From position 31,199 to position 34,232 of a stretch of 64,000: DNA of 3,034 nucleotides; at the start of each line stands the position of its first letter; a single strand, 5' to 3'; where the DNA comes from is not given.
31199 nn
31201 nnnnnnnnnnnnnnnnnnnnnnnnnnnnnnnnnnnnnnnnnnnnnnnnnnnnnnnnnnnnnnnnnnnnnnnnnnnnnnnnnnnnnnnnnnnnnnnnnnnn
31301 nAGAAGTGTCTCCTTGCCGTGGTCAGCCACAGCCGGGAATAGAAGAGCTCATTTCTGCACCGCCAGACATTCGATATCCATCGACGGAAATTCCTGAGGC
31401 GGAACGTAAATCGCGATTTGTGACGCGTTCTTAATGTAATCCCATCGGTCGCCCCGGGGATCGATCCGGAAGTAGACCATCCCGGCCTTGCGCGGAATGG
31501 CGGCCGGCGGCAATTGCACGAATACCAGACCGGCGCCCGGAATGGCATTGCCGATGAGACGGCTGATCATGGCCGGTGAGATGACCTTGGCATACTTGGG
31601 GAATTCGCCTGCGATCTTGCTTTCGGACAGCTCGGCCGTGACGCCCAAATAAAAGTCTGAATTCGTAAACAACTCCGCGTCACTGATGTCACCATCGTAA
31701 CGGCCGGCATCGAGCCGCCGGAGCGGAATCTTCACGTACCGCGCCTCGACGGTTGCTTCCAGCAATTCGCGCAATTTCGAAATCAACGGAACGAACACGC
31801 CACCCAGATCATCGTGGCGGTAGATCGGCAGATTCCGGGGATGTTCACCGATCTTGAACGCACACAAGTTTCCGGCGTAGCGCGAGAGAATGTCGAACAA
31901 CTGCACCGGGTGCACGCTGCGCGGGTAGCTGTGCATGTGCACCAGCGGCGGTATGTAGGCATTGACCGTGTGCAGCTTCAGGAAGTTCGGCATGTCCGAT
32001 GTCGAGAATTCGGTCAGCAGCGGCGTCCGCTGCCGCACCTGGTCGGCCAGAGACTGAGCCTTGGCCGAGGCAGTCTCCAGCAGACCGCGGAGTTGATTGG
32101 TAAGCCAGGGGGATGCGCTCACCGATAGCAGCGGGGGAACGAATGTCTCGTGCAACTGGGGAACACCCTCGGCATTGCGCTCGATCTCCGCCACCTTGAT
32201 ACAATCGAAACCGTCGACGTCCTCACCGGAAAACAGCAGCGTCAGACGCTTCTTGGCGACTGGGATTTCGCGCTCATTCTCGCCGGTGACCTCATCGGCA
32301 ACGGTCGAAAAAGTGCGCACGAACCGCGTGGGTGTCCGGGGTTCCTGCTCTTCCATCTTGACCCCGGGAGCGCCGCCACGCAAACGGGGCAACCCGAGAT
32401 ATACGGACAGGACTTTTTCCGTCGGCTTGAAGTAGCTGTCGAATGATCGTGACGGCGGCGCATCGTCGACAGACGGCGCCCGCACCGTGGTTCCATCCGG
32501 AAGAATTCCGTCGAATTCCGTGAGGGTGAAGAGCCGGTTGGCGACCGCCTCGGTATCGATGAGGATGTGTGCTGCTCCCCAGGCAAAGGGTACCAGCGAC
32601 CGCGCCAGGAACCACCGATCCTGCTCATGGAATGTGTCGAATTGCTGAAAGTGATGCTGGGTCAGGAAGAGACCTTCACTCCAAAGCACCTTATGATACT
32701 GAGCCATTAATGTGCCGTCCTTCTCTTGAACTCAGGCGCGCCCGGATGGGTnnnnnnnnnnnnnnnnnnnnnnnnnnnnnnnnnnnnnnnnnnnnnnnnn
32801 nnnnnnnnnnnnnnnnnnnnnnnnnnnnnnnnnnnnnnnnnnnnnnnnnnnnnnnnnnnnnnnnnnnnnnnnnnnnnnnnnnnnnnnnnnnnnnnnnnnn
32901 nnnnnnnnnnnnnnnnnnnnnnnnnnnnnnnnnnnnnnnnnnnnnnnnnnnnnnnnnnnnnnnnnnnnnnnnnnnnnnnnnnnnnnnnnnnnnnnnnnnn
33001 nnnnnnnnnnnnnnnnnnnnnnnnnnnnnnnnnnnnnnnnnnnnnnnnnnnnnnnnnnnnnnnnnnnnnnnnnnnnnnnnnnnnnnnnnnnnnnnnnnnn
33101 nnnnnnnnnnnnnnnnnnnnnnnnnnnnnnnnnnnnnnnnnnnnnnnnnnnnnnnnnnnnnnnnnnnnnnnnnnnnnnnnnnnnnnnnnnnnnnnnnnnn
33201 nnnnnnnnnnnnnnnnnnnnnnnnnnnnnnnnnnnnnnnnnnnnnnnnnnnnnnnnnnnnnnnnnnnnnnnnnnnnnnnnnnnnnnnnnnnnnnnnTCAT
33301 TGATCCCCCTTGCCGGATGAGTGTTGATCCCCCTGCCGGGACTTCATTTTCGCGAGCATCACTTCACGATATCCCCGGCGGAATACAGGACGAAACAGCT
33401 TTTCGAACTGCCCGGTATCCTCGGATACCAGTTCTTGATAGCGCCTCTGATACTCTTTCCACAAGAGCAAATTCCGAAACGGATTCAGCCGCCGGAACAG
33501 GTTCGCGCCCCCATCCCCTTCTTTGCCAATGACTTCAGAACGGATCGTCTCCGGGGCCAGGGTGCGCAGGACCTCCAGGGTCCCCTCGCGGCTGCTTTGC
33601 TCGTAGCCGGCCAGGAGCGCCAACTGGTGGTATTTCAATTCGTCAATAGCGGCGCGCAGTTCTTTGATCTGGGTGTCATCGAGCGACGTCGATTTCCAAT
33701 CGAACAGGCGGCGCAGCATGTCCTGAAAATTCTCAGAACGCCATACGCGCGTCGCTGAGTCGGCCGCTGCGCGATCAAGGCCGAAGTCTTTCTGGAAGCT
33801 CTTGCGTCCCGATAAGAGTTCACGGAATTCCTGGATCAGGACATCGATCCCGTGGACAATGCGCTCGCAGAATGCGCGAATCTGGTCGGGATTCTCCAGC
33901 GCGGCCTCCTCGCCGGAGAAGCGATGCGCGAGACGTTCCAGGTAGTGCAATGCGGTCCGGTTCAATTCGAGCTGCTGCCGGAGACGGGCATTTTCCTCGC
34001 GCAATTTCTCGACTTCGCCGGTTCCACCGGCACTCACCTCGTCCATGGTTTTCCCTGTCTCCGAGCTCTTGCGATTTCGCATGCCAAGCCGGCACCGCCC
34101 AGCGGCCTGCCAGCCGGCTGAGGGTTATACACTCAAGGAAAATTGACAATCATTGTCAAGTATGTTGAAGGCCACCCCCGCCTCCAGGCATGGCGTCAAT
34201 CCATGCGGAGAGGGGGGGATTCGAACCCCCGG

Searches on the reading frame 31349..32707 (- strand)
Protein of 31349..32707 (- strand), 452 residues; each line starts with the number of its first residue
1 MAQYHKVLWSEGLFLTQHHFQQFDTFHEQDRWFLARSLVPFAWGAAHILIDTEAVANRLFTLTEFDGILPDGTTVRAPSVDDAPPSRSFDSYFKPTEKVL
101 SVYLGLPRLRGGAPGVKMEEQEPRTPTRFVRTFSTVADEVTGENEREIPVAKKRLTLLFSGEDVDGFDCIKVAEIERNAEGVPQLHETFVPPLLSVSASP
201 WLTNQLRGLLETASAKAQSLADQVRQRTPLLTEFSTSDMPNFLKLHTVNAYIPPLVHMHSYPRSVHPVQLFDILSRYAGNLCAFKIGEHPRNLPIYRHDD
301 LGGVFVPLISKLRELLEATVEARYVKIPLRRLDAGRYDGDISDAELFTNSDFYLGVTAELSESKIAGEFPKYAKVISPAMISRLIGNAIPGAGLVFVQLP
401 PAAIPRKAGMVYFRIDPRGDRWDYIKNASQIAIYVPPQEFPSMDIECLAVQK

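Call 9: search_protein_families(library=pfam, proteins=[window:31349-32707:-])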
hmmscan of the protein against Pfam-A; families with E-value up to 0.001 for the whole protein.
window:31349-32707:- (452 aa): 1 family
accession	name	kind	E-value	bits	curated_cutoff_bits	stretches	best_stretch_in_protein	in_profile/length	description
PF05936.17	T6SS_VasE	-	8.8e-114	381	23.4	1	19-450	1-429/429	Bacterial Type VI secretion, VC_A0110, EvfL, ImpJ, VasE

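Call 12: find_encoding_contigs(protein=window:31349-32707:-, flank=10000, max_places=10)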
Protein window:31349-32707:- (452 aa): 16 contigs read that carry it; 4 places shown.
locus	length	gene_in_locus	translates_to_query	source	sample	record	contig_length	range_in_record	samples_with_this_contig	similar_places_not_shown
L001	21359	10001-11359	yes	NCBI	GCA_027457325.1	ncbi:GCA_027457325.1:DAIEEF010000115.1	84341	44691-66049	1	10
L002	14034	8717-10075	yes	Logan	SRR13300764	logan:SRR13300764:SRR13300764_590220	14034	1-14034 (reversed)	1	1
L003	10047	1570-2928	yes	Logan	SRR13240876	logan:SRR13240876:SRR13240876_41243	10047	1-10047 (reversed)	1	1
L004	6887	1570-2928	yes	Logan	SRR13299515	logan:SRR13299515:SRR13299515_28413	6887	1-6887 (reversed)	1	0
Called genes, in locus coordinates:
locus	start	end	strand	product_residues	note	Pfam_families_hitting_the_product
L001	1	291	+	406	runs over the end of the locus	PF12704:MacB_PCD, PF02687:FtsX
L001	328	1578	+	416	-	PF12704:MacB_PCD, PF02687:FtsX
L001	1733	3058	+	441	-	PF20094:GWxTD_dom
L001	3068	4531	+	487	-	PF20094:GWxTD_dom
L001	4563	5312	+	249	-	PF00005:ABC_tran, PF13304:AAA_21 (weak)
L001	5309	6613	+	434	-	PF12679:ABC2_membrane_2, PF12698:ABC2_membrane_3, PF12730:ABC2_membrane_4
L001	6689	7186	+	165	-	PF00383:dCMP_cyt_deam_1, PF14437:MafB19-deam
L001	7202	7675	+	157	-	-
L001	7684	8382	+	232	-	-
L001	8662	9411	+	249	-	PF20232:T6SS_FHA_C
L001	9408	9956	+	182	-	PF12790:T6SS-SciN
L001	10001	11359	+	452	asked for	PF05936:T6SS_VasE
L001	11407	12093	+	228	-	PF09850:DotU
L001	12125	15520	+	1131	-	PF14331:IcmF-related_N, PF06761:IcmF-related, PF06744:IcmF_C (weak)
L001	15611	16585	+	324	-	PF09867:TagF_N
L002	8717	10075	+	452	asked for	PF05936:T6SS_VasE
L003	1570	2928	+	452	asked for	PF05936:T6SS_VasE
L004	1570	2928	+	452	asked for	PF05936:T6SS_VasE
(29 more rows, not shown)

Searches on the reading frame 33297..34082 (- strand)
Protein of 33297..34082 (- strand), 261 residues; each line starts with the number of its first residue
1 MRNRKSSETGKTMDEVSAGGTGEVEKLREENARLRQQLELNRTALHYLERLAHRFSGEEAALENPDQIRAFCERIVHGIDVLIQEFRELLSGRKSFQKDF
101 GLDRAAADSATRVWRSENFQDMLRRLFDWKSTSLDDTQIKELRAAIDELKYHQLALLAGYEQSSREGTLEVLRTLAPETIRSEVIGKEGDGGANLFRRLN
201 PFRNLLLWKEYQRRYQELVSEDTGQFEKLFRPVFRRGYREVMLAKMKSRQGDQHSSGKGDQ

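Call 9: search_protein_families(library=pfam, proteins=[window:33297-34082:-])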
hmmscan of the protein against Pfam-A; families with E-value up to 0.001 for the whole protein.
window:33297-34082:- (261 aa): 1 family
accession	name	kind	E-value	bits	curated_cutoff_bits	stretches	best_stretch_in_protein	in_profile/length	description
PF20232.3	T6SS_FHA_C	-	5.5e-13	49.5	23.7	1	67-240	14-179/180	C-terminal domain of Type VI secretion system FHA protein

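Call 13: find_homologous_proteins(query=window:33297-34046:-)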
Query window:33297-34046:- (249 aa): 21 proteins with E <= 0.001 among 2835 candidates.
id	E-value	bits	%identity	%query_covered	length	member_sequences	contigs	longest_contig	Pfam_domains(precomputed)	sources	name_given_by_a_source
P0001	4.4e-154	529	97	100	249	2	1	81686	PF20232.4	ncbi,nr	ncbi:MAG: hypothetical protein HZB43_05705 [candidate division Zixibacteria bacterium]|nr:hypothetic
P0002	5.6e-143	493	89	100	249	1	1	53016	PF20232.4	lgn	-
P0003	1.7e-116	406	76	100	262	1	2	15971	PF20232.4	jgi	jgi:hypothetical protein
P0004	1.8e-98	347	64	100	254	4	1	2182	PF20232.4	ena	-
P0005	2.3e-96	340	63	100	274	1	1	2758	PF20232.4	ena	-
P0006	1.5e-95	338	65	100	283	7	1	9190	PF20232.4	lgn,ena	-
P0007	1.2e-91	325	61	100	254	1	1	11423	PF20232.4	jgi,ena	-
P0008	5.5e-80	287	55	99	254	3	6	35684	PF20232.4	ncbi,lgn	-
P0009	3.3e-63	232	48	99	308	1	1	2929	PF20232.4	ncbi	-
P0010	3.5e-62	228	47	96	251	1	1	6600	PF20232.4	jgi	jgi:hypothetical protein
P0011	6.2e-62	228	48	98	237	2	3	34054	PF20232.4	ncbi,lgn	ncbi:MAG: type VI secretion system-associated FHA domain protein [Candidatus Zixiibacteriota bacteri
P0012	3.0e-61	225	51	91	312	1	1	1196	PF20232.4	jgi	jgi:hypothetical protein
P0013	3.7e-61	225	49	94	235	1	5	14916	PF20232.4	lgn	-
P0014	4.3e-61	225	49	95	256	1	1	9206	PF20232.4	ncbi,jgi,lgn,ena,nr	ncbi:MAG TPA: type VI secretion system-associated FHA domain protein [Acidobacteriota bacterium]|nr:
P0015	5.6e-61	225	46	99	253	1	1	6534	PF20232.4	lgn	-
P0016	1.5e-60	223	47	99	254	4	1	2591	PF20232.4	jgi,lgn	-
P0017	2.3e-59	219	48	98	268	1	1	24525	PF20232.4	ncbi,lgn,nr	ncbi:MAG: hypothetical protein HY304_01375 [candidate division Zixibacteria bacterium]|nr:hypothetic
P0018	1.3e-58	217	48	92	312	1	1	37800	PF20232.4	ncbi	ncbi:MAG: type VI secretion system-associated FHA domain protein [Candidatus Zixiibacteriota bacteri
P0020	6.1e-43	165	39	89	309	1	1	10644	PF20232.4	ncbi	-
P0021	1.3e-38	151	39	91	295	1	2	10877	PF20232.4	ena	-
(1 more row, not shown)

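Call 15: find_encoding_contigs(protein=P0001, flank=5000, max_places=3)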
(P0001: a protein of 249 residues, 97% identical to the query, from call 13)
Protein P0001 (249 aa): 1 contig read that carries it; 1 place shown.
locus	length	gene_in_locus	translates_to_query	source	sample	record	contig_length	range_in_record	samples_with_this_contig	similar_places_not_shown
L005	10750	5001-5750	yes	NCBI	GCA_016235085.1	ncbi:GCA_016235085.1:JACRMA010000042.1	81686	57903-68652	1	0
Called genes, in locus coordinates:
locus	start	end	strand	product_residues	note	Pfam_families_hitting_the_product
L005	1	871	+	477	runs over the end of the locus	PF20094:GWxTD_dom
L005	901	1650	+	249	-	PF00005:ABC_tran, PF13304:AAA_21 (weak)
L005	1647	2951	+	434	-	PF12679:ABC2_membrane_2, PF12698:ABC2_membrane_3, PF12730:ABC2_membrane_4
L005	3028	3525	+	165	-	PF00383:dCMP_cyt_deam_1, PF14437:MafB19-deam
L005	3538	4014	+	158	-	-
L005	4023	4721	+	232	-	-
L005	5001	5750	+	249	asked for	PF20232:T6SS_FHA_C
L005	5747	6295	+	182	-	PF12790:T6SS-SciN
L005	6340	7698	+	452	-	PF05936:T6SS_VasE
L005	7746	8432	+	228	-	PF09850:DotU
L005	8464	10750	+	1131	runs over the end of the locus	PF14331:IcmF-related_N, PF06761:IcmF-related, PF06744:IcmF_C (weak)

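Call 16: find_encoding_contigs(protein=P0002, flank=5000, max_places=3)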
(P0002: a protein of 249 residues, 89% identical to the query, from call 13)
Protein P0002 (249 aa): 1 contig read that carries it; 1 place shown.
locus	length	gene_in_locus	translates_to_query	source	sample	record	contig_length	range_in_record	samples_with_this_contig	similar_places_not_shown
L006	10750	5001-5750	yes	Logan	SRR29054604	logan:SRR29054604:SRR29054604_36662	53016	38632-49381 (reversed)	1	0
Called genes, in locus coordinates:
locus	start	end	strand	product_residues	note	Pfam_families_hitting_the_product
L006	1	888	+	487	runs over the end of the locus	PF20094:GWxTD_dom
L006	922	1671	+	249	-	PF00005:ABC_tran, PF13304:AAA_21 (weak)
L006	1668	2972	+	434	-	PF12679:ABC2_membrane_2, PF12698:ABC2_membrane_3, PF12730:ABC2_membrane_4 (weak)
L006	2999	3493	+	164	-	PF00383:dCMP_cyt_deam_1, PF14437:MafB19-deam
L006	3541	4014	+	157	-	-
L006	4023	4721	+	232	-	-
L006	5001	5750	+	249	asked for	PF20232:T6SS_FHA_C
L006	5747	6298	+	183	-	PF12790:T6SS-SciN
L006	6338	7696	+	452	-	PF05936:T6SS_VasE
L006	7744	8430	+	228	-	PF09850:DotU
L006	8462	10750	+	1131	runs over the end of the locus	PF14331:IcmF-related_N, PF06761:IcmF-related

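Call 17: find_encoding_contigs(protein=P0003, flank=5000, max_places=3)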
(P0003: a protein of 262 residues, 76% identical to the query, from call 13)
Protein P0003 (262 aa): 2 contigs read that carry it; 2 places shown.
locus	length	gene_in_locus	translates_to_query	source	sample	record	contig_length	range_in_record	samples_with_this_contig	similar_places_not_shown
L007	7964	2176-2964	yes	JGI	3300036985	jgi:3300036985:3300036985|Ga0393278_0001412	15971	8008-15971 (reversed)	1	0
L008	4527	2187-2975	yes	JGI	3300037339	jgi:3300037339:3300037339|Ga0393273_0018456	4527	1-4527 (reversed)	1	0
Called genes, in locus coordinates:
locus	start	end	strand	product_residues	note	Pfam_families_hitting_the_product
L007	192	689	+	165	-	PF00383:dCMP_cyt_deam_1, PF14437:MafB19-deam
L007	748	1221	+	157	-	-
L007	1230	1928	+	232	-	-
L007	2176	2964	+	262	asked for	PF20232:T6SS_FHA_C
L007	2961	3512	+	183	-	PF12790:T6SS-SciN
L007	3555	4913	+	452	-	PF05936:T6SS_VasE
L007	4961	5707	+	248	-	PF09850:DotU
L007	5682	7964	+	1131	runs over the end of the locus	PF14331:IcmF-related_N, PF06761:IcmF-related, PF06744:IcmF_C (weak)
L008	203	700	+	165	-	PF00383:dCMP_cyt_deam_1, PF14437:MafB19-deam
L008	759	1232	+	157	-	-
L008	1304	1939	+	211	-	-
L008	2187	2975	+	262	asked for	PF20232:T6SS_FHA_C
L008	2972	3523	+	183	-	PF12790:T6SS-SciN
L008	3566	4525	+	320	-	?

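Call 20: find_encoding_contigs(protein=P0006, flank=4000, max_places=2)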
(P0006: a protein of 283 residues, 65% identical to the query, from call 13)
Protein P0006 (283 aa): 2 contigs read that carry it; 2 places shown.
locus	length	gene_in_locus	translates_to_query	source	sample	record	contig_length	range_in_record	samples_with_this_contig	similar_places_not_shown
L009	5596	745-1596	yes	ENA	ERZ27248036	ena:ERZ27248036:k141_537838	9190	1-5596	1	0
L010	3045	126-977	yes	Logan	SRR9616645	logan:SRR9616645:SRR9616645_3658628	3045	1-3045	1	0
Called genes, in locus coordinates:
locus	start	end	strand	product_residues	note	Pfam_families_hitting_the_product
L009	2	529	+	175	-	?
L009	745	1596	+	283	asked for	PF20232:T6SS_FHA_C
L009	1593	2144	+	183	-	PF12790:T6SS-SciN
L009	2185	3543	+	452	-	PF05936:T6SS_VasE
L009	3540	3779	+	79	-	-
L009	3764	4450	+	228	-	PF09850:DotU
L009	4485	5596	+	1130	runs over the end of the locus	PF14331:IcmF-related_N, PF06761:IcmF-related, PF06744:IcmF_C (weak)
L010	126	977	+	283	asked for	PF20232:T6SS_FHA_C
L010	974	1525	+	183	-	PF12790:T6SS-SciN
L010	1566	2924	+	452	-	PF05936:T6SS_VasE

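Call 21: find_encoding_contigs(protein=P0007, flank=4000, max_places=2)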
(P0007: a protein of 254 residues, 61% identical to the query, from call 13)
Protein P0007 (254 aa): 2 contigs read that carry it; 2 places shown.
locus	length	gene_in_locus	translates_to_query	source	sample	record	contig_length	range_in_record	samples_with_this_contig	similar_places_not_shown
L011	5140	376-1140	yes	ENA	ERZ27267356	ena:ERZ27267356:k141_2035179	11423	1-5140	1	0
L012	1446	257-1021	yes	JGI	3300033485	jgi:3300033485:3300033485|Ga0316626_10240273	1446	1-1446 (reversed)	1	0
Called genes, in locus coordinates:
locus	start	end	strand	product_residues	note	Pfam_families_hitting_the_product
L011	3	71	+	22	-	?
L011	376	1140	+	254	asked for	PF20232:T6SS_FHA_C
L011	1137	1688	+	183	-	PF12790:T6SS-SciN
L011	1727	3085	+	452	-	PF05936:T6SS_VasE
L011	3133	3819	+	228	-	PF09850:DotU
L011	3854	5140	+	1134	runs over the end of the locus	PF14331:IcmF-related_N, PF06761:IcmF-related, PF06744:IcmF_C (weak)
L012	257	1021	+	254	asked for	PF20232:T6SS_FHA_C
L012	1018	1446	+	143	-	?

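Call 22: find_encoding_contigs(protein=P0008, flank=4000, max_places=3)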
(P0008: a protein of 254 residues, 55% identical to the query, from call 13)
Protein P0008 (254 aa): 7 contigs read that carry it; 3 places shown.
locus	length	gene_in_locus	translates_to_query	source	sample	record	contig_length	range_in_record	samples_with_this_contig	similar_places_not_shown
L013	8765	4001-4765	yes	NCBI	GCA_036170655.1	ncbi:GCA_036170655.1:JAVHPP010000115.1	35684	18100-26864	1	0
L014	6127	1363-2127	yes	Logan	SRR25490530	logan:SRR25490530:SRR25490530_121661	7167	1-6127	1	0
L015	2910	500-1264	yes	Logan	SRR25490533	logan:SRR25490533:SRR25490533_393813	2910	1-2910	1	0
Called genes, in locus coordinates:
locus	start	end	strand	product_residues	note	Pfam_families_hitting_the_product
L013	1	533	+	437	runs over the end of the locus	PF00498:FHA (weak), PF16697:Yop-YscD_cpl, PF00498:FHA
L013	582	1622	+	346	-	PF13672:PP2C_2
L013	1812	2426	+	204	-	PF00383:dCMP_cyt_deam_1, PF14437:MafB19-deam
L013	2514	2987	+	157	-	-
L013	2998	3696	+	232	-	-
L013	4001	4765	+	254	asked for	PF20232:T6SS_FHA_C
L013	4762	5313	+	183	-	PF12790:T6SS-SciN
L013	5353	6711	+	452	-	PF05936:T6SS_VasE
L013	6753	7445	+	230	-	PF09850:DotU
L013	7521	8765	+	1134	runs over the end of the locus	PF14331:IcmF-related_N, PF06761:IcmF-related, PF06744:IcmF_C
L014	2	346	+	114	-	?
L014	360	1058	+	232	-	-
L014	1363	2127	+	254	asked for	PF20232:T6SS_FHA_C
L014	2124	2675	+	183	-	PF12790:T6SS-SciN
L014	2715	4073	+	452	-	PF05936:T6SS_VasE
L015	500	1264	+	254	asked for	PF20232:T6SS_FHA_C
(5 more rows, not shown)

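Call 31: find_encoding_contigs(protein=P0011, flank=4000, max_places=2)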
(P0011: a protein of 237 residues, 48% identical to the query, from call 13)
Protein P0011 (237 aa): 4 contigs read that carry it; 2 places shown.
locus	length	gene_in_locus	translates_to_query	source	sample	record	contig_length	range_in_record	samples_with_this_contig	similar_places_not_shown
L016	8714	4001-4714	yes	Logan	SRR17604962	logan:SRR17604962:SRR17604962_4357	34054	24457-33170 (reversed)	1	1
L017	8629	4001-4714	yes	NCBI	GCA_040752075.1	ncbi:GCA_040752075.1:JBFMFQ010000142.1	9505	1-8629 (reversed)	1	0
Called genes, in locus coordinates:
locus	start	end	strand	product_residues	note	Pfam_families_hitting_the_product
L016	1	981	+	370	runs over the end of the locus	PF01916:DS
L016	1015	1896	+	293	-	PF00491:Arginase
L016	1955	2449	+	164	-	PF00383:dCMP_cyt_deam_1, PF14437:MafB19-deam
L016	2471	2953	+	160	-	-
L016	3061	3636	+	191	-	-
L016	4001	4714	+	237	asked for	PF20232:T6SS_FHA_C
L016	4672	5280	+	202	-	PF12790:T6SS-SciN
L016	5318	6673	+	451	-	PF05936:T6SS_VasE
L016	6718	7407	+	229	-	PF09850:DotU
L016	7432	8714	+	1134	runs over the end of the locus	PF14331:IcmF-related_N, PF06761:IcmF-related, PF06744:IcmF_C (weak)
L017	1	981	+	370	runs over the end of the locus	PF01916:DS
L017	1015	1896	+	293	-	PF00491:Arginase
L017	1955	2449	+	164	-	PF00383:dCMP_cyt_deam_1, PF14437:MafB19-deam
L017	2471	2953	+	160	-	-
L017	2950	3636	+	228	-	-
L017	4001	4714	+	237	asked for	PF20232:T6SS_FHA_C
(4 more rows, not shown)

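Call 32: find_encoding_contigs(protein=P0017, flank=4000, max_places=2)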
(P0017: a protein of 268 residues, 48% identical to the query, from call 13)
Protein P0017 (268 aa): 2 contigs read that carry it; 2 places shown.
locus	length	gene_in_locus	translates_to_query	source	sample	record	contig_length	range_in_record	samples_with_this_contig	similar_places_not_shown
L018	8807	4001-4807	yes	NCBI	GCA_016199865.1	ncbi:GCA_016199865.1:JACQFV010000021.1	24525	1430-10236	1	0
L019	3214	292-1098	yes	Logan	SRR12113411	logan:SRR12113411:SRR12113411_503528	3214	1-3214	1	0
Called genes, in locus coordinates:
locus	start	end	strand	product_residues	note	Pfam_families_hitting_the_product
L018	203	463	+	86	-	PF04014:MazE_antitoxin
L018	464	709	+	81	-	-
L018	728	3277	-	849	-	PF22548:AEP-TOTE, PF00270:DEAD (faint), PF04851:ResIII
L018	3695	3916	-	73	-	-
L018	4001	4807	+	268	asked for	PF20232:T6SS_FHA_C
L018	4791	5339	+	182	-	PF12790:T6SS-SciN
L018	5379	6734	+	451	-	PF05936:T6SS_VasE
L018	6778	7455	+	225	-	PF09850:DotU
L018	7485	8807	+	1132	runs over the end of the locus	PF14331:IcmF-related_N, PF06761:IcmF-related, PF06744:IcmF_C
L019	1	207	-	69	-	?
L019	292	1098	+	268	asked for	PF20232:T6SS_FHA_C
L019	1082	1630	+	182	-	PF12790:T6SS-SciN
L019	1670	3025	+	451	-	PF05936:T6SS_VasE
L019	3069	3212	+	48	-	?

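Call 33: find_encoding_contigs(protein=P0018, flank=4000, max_places=2)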
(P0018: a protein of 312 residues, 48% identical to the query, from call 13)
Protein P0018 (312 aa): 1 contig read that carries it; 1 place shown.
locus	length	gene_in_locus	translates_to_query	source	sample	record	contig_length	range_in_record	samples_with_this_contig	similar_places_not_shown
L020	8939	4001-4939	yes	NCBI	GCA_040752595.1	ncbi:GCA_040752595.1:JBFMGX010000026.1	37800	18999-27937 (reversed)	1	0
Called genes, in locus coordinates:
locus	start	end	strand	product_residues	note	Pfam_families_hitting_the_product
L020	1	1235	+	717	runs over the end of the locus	PF03190:Thioredox_DsbH, PF13899:Thioredoxin_7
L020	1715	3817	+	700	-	PF13520:AA_permease_2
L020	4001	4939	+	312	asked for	PF20232:T6SS_FHA_C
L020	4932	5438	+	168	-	PF12790:T6SS-SciN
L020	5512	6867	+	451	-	PF05936:T6SS_VasE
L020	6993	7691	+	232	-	PF09850:DotU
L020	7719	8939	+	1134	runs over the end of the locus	PF14331:IcmF-related_N, PF06761:IcmF-related, PF06744:IcmF_C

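Call 73: find_encoding_contigs(protein=P0002, flank=10000, max_places=1)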
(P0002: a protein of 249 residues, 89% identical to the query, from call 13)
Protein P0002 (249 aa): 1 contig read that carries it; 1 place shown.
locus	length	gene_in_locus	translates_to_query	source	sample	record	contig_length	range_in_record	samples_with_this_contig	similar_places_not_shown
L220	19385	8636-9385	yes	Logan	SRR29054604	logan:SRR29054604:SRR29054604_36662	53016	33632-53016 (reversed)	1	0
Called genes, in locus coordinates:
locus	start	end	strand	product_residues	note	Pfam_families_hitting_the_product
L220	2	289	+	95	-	?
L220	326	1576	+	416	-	PF12704:MacB_PCD, PF02687:FtsX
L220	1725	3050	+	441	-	PF20094:GWxTD_dom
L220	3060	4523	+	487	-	PF20094:GWxTD_dom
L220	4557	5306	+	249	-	PF00005:ABC_tran, PF13304:AAA_21 (weak)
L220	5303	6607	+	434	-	PF12679:ABC2_membrane_2, PF12698:ABC2_membrane_3, PF12730:ABC2_membrane_4 (weak)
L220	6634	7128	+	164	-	PF00383:dCMP_cyt_deam_1, PF14437:MafB19-deam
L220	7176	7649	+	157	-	-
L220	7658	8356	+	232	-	-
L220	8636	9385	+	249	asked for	PF20232:T6SS_FHA_C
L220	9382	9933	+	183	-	PF12790:T6SS-SciN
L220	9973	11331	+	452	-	PF05936:T6SS_VasE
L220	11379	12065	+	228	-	PF09850:DotU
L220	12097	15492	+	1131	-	PF14331:IcmF-related_N, PF06761:IcmF-related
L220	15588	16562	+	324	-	PF09867:TagF_N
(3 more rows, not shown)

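Call 74: find_encoding_contigs(protein=P0003, flank=10000, max_places=1)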
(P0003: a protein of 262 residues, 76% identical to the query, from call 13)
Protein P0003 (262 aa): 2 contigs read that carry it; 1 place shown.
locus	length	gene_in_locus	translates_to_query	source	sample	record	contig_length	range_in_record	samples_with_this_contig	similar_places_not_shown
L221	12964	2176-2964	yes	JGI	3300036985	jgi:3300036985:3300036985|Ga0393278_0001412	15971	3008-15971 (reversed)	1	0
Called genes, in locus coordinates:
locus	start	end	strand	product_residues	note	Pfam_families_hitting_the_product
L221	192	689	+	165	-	PF00383:dCMP_cyt_deam_1, PF14437:MafB19-deam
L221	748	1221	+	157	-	-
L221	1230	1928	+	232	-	-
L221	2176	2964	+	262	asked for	PF20232:T6SS_FHA_C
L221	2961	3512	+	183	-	PF12790:T6SS-SciN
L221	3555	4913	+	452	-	PF05936:T6SS_VasE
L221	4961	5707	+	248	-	PF09850:DotU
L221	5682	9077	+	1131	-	PF14331:IcmF-related_N, PF06761:IcmF-related, PF06744:IcmF_C (weak)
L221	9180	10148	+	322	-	PF09867:TagF_N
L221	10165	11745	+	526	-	PF06812:ImpA_N, PF16989:T6SS_VasJ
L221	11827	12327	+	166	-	PF05591:T6SS_VipA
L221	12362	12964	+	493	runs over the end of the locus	PF05943:VipB, PF18945:VipB_2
